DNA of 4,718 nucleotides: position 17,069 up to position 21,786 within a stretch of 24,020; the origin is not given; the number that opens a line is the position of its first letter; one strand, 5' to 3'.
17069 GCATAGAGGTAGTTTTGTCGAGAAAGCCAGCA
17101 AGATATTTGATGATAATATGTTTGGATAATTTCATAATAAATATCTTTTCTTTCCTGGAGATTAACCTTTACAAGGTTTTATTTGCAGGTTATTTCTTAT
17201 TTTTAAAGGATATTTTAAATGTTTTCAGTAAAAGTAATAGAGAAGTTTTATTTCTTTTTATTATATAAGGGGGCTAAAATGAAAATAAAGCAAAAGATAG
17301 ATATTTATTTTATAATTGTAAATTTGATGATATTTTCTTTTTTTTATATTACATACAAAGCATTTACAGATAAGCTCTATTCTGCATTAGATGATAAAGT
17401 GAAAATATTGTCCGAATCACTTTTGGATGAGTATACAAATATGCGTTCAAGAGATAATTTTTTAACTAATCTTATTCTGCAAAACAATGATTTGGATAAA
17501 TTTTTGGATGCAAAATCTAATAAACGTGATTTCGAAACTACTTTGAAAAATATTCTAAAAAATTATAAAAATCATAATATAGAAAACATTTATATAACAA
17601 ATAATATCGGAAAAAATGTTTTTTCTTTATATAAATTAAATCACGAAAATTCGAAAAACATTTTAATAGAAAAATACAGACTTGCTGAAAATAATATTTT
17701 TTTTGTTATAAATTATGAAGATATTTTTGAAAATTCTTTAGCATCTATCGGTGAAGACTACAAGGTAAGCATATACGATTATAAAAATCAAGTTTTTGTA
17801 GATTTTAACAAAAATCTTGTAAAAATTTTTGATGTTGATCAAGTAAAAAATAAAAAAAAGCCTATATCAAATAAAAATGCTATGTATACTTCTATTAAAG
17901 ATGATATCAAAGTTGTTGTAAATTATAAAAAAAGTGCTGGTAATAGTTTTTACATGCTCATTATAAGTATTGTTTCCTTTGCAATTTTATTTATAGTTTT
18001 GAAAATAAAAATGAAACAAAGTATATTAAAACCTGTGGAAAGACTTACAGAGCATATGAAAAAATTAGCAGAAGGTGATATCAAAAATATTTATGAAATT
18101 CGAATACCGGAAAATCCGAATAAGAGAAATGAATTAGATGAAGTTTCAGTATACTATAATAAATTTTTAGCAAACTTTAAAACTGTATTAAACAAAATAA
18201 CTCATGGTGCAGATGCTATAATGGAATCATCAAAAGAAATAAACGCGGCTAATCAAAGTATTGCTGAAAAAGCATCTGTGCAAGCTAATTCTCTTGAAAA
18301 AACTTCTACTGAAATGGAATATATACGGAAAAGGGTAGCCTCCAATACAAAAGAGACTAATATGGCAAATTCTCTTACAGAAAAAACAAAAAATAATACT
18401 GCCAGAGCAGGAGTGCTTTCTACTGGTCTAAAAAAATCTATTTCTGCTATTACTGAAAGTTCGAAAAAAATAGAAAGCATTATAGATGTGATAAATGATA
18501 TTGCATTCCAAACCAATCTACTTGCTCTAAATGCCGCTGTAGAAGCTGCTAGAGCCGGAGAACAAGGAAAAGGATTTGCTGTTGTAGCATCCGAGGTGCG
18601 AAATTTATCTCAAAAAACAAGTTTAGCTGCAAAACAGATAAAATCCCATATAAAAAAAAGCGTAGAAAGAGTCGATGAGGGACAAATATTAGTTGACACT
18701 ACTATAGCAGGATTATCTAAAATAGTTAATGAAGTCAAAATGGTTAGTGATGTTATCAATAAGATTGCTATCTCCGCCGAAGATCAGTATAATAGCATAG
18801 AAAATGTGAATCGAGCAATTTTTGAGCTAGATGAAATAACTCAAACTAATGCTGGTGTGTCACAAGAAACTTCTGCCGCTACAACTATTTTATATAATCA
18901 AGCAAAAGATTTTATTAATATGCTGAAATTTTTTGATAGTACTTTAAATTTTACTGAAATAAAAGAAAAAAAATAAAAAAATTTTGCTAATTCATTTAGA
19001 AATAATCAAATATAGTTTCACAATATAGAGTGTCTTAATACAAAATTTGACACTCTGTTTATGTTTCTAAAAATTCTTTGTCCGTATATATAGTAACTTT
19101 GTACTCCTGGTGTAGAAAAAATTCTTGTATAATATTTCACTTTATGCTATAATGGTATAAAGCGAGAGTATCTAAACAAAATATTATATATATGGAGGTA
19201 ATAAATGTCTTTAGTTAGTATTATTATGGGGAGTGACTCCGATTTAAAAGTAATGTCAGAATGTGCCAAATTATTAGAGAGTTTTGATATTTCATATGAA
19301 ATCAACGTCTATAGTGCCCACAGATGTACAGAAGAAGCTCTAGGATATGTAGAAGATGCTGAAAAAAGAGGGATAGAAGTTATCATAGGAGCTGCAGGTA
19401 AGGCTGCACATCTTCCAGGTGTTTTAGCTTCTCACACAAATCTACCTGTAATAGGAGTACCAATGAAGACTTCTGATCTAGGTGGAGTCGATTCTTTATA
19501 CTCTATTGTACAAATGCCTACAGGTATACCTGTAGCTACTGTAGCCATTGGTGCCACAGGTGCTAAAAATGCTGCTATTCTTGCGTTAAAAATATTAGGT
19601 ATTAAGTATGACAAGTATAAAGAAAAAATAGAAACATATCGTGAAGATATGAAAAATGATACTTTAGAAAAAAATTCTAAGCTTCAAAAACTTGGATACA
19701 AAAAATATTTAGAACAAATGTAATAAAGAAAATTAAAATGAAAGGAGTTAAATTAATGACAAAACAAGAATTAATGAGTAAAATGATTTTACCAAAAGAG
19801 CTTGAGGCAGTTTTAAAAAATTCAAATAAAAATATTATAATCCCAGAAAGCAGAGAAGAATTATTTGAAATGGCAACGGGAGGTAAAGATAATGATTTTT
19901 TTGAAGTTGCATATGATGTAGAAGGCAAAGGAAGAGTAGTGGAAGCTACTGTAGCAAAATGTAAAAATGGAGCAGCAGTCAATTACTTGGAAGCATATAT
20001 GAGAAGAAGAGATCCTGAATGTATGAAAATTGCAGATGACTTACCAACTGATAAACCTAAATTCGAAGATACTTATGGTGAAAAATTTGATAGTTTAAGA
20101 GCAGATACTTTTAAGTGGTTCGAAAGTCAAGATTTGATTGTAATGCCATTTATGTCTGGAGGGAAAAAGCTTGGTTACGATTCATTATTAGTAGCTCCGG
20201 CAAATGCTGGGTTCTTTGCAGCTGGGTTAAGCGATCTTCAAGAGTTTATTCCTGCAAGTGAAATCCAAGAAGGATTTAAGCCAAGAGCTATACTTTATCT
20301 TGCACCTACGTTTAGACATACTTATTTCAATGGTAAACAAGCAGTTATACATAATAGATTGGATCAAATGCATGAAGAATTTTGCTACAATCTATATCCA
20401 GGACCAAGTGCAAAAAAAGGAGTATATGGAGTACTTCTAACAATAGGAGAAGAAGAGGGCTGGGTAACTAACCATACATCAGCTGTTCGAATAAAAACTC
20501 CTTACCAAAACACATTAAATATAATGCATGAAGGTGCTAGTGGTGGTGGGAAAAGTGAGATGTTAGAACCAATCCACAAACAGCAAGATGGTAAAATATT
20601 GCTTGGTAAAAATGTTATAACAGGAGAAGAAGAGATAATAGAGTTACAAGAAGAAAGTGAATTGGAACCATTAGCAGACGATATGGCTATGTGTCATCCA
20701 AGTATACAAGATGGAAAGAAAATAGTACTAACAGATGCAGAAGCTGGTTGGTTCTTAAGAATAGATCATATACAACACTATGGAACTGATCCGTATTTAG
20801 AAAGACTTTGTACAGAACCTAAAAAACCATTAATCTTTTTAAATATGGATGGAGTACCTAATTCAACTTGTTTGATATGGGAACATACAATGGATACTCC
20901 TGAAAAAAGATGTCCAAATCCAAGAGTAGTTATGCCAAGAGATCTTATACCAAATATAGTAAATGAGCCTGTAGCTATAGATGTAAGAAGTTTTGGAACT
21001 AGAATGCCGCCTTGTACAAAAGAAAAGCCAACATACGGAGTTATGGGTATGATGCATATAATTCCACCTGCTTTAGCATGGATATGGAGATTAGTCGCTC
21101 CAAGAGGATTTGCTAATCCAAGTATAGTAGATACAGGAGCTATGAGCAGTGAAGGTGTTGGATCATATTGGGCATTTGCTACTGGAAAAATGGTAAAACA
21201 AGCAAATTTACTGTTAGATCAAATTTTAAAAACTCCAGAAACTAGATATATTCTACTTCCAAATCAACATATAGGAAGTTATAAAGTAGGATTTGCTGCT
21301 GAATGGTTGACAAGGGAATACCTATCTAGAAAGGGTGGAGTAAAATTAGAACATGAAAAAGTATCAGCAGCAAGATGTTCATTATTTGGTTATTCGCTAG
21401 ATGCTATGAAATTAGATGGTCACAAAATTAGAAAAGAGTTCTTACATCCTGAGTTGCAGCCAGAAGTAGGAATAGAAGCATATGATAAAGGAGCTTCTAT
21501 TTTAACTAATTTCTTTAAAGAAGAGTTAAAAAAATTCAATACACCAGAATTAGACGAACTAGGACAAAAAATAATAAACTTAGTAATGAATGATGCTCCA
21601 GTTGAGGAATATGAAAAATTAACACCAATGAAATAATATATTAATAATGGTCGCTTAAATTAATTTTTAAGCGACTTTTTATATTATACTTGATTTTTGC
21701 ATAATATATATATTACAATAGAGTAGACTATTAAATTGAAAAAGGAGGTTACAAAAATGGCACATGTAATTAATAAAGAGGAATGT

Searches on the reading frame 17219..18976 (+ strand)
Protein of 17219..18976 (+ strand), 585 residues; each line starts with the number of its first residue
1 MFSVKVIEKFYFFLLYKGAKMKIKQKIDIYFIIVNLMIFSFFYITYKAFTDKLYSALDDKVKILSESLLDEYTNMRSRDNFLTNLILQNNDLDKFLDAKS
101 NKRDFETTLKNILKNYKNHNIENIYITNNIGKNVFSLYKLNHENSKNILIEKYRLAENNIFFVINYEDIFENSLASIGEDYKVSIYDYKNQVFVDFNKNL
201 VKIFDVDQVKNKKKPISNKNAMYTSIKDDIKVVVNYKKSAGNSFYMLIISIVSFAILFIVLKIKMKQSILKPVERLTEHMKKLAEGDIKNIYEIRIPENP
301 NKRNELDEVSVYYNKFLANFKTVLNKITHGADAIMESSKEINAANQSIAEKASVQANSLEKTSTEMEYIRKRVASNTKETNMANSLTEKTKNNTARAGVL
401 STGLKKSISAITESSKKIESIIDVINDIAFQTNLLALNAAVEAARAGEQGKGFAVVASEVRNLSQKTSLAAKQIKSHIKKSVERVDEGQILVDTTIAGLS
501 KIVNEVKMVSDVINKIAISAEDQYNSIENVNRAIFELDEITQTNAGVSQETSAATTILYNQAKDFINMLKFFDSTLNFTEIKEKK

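Call 10: search_protein_families(library=pfam, proteins=[window:17219-18976:+], max_evalue=0.001)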
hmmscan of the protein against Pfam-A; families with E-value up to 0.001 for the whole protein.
window:17219-18976:+ (585 aa): 2 families
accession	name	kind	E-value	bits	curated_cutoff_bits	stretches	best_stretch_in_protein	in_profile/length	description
PF00015.26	MCPsignal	-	1.4e-42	145.9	34.6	1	388-541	5-172/172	Methyl-accepting chemotaxis protein (MCP) signalling domain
PF00672.30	HAMP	-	4e-05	24.3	25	1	268-319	5-50/53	HAMP domain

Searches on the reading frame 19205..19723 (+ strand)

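Call 10: search_protein_families(library=pfam, proteins=[window:19205-19723:+], max_evalue=0.001)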
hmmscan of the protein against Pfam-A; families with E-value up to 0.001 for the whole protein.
window:19205-19723:+ (172 aa): 2 families
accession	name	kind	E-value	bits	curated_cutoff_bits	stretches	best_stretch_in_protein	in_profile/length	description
PF00731.26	AIRC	-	6.9e-63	211.1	30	1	4-151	2-147/148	AIR carboxylase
PF06506.16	PrpR_N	-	1.2e-06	28.6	29.1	1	40-106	12-72/167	Propionate catabolism activator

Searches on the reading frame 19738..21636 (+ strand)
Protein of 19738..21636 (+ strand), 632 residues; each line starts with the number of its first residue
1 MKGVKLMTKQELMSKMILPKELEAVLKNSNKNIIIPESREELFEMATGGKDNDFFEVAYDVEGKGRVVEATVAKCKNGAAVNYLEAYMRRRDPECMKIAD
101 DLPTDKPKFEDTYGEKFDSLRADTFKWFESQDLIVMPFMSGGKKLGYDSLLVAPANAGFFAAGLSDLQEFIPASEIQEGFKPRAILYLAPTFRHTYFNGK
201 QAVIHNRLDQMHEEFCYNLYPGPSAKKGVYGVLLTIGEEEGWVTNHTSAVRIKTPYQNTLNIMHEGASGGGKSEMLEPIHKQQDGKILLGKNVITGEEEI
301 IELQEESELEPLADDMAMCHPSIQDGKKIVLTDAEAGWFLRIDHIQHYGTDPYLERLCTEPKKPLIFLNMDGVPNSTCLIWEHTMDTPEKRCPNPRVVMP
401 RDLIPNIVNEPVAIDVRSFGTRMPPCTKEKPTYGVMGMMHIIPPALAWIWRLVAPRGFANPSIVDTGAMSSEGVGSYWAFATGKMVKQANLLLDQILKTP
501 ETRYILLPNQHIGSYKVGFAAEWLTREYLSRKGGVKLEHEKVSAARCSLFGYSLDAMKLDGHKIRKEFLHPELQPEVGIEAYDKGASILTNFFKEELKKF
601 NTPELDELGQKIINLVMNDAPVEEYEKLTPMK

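Call 10: search_protein_families(library=pfam, proteins=[window:19738-21636:+], max_evalue=0.001)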
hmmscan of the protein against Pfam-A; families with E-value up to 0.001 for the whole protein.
window:19738-21636:+ (632 aa): 1 family
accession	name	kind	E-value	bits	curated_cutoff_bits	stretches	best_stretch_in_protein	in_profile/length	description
PF16260.11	DUF4914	-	0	1050.7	25.7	1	18-629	1-612/612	Domain of unknown function (DUF4914)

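Call 27: find_related_loci(query=window:19738-21636:+, collection=genome_contigs, flank=2000)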
Query window:19738-21636:+ (632 aa) in genome_contigs; peptide patterns used: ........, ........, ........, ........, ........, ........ (x = any residue, [..] = any of these).
104 stretches matched a pattern; 25 encode a relative of the query (tblastn E <= 1e-3); 25 distinct loci.
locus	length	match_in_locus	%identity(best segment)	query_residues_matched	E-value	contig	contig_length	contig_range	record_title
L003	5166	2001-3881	61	6-632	0e+0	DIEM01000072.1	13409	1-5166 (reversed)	MAG TPA_asm: Firmicutes bacterium UBA5774 UBA5774_contig_74605, whole genome shotgun sequence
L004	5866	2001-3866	59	10-628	0e+0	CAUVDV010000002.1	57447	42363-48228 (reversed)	MAG TPA_asm: uncultured Lachnospiraceae bacterium isolate SRR23388440_bin.1_MetaWRAP_v1.3_MAG genome assembly, contig: E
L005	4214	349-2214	59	10-628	0e+0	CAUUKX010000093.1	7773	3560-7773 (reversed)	MAG TPA_asm: uncultured Lachnospiraceae bacterium isolate ERR10228863_bin.17_MetaWRAP_v1.3_MAG genome assembly, contig: 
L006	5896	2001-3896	57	7-631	0e+0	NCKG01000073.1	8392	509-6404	MAG: Cellulomonas sp. 14-74-6 04302015_14_scaffold_407, whole genome shotgun sequence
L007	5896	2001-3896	57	7-631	0e+0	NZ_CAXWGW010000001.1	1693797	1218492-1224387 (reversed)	Cellulomonas sp. T2.31MG-18 isolate Cellulomonas sp. T2.31MG-18 scaffold_1, whole genome shotgun sequence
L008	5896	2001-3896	57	7-631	0e+0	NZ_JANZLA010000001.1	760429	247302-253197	Cellulomonas sp. SG140 Scaffold1, whole genome shotgun sequence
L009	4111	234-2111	56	13-631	0e+0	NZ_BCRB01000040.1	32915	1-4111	Cellulomonas iranensis NBRC 101100 = JCM 18110 strain NBRC 101100, whole genome shotgun sequence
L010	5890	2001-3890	56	13-631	0e+0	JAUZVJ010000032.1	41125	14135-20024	Actinotalea sp. AC32 32, whole genome shotgun sequence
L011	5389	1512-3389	56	13-631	0e+0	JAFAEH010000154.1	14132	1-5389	MAG: Actinomycetes bacterium isolate OH_SBlB_124 k127_574333, whole genome shotgun sequence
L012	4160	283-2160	56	13-631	0e+0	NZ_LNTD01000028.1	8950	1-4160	Cellulomonas sp. B6 contig_123, whole genome shotgun sequence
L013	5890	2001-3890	55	10-631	0e+0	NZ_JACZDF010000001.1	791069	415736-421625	Flavimobilis rhizosphaerae strain GY 10621 Scaffold1_1, whole genome shotgun sequence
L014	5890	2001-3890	55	10-631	0e+0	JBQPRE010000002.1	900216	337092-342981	Sanguibacter sp. A247 Scaffold2, whole genome shotgun sequence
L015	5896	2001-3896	56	7-631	0e+0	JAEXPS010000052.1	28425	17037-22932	MAG: Actinomycetes bacterium isolate OH_HBrB_196 k127_162454, whole genome shotgun sequence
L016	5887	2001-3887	53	3-630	0e+0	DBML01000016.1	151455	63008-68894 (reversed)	MAG TPA_asm: Clostridium sp. UBA699 UBA699_contig_1070, whole genome shotgun sequence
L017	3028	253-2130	54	12-631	0e+0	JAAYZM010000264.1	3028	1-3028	MAG: Actinomycetales bacterium isolate AS06rmzACSIP_319 282869_AS06, whole genome shotgun sequence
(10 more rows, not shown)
